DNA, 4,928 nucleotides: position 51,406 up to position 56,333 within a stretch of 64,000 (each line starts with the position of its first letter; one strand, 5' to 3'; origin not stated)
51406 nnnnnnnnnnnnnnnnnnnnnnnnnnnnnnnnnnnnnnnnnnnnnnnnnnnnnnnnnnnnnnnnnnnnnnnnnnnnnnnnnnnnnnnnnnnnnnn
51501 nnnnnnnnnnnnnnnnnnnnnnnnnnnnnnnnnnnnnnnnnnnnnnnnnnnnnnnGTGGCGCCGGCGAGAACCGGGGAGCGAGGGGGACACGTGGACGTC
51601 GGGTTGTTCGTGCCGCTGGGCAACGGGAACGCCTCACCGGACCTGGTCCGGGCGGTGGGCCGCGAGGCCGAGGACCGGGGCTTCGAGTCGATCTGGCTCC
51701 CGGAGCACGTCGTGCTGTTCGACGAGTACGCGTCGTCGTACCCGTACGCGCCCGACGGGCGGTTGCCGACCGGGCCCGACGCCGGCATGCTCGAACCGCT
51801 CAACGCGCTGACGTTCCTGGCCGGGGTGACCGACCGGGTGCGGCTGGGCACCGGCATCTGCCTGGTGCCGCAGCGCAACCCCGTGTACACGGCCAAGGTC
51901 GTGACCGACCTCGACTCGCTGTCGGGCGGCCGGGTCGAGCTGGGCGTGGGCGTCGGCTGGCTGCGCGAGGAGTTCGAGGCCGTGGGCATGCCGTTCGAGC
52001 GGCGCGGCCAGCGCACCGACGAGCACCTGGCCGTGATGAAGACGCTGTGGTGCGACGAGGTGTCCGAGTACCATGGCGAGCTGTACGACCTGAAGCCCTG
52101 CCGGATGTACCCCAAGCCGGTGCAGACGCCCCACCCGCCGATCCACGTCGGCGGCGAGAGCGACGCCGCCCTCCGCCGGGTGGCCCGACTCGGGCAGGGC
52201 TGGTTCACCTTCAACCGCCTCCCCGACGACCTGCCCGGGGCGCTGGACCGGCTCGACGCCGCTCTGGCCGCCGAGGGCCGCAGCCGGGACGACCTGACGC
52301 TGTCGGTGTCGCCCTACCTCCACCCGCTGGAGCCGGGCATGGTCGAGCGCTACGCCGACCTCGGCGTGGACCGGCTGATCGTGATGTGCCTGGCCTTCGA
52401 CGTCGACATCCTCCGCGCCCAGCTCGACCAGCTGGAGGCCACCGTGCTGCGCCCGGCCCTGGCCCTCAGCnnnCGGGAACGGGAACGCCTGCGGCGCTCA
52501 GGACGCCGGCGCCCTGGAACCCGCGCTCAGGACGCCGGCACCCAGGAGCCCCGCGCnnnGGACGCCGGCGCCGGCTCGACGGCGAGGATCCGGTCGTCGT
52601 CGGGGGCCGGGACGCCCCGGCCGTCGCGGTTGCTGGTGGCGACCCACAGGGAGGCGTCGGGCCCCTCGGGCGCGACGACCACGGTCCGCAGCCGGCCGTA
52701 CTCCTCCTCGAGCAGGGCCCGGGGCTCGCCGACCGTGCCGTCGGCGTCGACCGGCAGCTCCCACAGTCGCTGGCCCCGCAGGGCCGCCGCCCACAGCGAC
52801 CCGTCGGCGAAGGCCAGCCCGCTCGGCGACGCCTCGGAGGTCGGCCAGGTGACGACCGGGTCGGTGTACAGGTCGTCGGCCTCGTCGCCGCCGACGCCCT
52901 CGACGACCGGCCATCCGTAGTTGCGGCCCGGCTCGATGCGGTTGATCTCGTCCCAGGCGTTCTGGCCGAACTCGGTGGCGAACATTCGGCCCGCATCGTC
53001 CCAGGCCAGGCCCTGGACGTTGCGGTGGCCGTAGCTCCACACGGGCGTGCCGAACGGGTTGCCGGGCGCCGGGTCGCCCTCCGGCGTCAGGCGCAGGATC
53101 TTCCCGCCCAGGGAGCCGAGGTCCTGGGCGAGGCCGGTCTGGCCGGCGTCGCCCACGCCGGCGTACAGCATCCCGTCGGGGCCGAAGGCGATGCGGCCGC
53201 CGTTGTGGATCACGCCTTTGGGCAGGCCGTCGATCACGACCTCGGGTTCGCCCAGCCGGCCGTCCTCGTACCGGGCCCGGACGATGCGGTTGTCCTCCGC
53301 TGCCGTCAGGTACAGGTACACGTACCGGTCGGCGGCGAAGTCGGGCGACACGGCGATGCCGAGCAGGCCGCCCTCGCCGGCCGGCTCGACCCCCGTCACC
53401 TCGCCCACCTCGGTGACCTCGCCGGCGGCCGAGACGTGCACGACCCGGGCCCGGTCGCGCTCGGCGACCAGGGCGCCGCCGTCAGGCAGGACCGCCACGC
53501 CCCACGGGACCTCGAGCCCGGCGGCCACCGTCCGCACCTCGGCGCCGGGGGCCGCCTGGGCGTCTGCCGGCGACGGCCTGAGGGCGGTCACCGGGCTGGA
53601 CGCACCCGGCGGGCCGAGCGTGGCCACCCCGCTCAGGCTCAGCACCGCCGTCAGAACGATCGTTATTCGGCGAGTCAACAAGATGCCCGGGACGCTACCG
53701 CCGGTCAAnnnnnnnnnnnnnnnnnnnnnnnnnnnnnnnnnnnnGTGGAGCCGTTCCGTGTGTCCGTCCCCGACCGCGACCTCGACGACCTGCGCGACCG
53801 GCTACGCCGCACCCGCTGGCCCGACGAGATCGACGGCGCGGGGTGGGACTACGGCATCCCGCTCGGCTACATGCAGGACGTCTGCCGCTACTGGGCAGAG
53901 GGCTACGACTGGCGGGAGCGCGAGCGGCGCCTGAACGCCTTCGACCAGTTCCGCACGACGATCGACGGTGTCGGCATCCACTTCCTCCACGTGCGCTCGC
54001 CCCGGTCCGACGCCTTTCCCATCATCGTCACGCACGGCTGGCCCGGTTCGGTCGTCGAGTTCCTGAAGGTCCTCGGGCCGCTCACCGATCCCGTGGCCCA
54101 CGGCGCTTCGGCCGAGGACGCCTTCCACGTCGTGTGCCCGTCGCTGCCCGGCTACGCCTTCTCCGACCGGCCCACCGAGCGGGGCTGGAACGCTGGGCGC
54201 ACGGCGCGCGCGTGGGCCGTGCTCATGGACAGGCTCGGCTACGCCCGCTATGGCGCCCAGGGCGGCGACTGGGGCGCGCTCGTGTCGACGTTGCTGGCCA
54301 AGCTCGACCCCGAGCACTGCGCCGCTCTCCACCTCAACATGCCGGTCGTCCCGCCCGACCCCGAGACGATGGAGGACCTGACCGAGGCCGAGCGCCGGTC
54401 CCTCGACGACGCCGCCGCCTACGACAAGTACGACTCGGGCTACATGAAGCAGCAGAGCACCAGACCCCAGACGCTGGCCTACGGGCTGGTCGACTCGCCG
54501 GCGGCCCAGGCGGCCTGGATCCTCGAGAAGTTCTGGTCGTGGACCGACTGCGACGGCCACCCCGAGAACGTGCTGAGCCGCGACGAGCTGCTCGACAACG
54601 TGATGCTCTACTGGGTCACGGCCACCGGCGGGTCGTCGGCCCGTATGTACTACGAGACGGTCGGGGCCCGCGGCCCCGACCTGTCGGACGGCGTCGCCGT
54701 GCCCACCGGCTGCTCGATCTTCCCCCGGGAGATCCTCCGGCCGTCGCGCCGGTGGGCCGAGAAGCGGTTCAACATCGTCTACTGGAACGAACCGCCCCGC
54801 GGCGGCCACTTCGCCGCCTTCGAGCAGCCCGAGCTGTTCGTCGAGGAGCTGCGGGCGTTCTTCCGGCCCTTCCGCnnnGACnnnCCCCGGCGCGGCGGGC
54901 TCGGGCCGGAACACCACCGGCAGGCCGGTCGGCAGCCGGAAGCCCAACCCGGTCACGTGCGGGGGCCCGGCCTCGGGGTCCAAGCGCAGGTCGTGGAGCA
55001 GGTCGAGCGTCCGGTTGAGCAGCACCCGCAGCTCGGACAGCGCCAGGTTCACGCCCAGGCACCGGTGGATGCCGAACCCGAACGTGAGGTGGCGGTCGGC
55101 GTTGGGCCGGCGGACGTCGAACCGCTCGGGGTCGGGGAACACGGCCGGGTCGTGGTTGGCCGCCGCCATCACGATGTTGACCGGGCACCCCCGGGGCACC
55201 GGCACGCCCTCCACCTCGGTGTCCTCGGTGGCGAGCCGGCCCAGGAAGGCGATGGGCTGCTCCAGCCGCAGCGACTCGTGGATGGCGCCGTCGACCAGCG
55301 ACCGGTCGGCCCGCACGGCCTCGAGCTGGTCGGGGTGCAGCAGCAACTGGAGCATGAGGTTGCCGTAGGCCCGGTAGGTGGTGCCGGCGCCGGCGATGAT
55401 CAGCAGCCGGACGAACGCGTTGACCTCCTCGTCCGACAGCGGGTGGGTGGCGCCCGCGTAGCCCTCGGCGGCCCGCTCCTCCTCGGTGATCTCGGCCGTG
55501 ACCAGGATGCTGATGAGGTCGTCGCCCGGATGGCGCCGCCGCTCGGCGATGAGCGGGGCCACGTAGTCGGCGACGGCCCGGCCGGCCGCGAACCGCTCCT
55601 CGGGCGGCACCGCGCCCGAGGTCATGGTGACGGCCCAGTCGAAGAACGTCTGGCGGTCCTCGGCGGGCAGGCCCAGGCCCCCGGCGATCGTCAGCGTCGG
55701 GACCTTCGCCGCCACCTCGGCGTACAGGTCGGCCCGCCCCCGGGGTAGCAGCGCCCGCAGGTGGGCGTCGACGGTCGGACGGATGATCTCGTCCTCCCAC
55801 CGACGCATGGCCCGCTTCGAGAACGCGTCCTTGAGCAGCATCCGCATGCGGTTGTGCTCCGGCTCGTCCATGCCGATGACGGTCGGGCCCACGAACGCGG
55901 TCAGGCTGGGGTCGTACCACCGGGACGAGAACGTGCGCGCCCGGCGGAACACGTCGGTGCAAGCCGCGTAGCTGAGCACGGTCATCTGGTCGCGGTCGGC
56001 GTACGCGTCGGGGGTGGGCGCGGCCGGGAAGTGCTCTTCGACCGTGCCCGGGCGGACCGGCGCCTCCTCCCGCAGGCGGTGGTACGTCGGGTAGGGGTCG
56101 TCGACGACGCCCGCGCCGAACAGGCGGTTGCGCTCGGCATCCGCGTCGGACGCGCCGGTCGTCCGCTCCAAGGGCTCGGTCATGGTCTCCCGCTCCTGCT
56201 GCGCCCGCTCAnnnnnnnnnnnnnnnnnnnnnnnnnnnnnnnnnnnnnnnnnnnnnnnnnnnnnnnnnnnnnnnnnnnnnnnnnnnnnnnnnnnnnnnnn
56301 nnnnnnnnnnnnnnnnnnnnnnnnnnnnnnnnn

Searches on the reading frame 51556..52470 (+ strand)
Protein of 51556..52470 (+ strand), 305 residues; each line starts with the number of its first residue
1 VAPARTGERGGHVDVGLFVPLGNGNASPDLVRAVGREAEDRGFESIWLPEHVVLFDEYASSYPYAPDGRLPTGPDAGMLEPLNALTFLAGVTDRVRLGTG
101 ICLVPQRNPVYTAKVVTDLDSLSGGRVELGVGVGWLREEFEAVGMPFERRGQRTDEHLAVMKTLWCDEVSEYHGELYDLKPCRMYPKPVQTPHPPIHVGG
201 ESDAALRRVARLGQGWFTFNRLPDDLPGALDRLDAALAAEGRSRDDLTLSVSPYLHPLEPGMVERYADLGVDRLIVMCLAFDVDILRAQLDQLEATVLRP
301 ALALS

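Call 16: search_protein_families(library=pfam, proteins=[window:51556-52470:+], max_evalue=0.001)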
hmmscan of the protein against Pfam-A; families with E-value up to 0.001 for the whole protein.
window:51556-52470:+ (305 aa): 1 family
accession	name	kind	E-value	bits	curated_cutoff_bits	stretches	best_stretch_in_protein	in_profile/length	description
PF00296.26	Bac_luciferase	-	7.1e-53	180.4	27.9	1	24-254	18-227/314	Luciferase-like monooxygenase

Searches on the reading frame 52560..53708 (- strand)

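Call 60: search_protein_families(library=pfam, proteins=[window:52560-53708:-], max_evalue=0.001)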
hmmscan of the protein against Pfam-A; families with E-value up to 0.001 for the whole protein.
window:52560-53708:- (383 aa): 3 families
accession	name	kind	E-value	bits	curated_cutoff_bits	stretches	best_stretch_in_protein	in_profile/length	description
PF07995.17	GSDH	-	5.3e-76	256.5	25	1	65-364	1-329/332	Glucose / Sorbosone dehydrogenase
PF01436.27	NHL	-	0.00012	22.4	20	0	68-91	4-27/28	NHL repeat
PF24684.1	Vgb_lyase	-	0.00063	19.1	50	0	288-358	92-156/290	Virginiamycin B lyase family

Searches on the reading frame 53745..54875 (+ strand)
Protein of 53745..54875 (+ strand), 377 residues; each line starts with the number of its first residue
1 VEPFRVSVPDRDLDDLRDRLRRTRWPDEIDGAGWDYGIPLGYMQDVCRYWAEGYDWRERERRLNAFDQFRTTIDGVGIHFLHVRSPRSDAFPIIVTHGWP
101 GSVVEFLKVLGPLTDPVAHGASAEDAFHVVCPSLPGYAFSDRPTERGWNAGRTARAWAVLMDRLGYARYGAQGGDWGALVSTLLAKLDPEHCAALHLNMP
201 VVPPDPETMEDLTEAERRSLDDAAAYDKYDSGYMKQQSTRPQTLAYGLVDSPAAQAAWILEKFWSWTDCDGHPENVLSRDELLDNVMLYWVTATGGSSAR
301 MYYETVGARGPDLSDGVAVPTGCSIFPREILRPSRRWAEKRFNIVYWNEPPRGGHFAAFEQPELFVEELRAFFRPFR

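Call 60: search_protein_families(library=pfam, proteins=[window:53745-54875:+], max_evalue=0.001)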
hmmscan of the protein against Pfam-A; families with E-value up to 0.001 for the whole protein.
window:53745-54875:+ (377 aa): 2 families
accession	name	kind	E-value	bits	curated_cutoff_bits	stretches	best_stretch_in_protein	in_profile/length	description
PF06441.18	EHN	-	3.2e-41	140.3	22.8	1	1-106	1-107/107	Epoxide hydrolase N terminus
PF00561.26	Abhydrolase_1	-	9e-16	58.7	25.8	1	92-212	2-112/245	alpha/beta hydrolase fold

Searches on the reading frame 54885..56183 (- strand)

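Call 60: search_protein_families(library=pfam, proteins=[window:54885-56183:-], max_evalue=0.001)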
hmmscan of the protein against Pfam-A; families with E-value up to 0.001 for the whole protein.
window:54885-56183:- (433 aa): 1 family
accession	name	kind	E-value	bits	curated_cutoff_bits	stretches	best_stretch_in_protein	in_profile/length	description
PF00067.27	p450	-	1.9e-30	106.5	22.8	1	200-394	212-430/462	Cytochrome P450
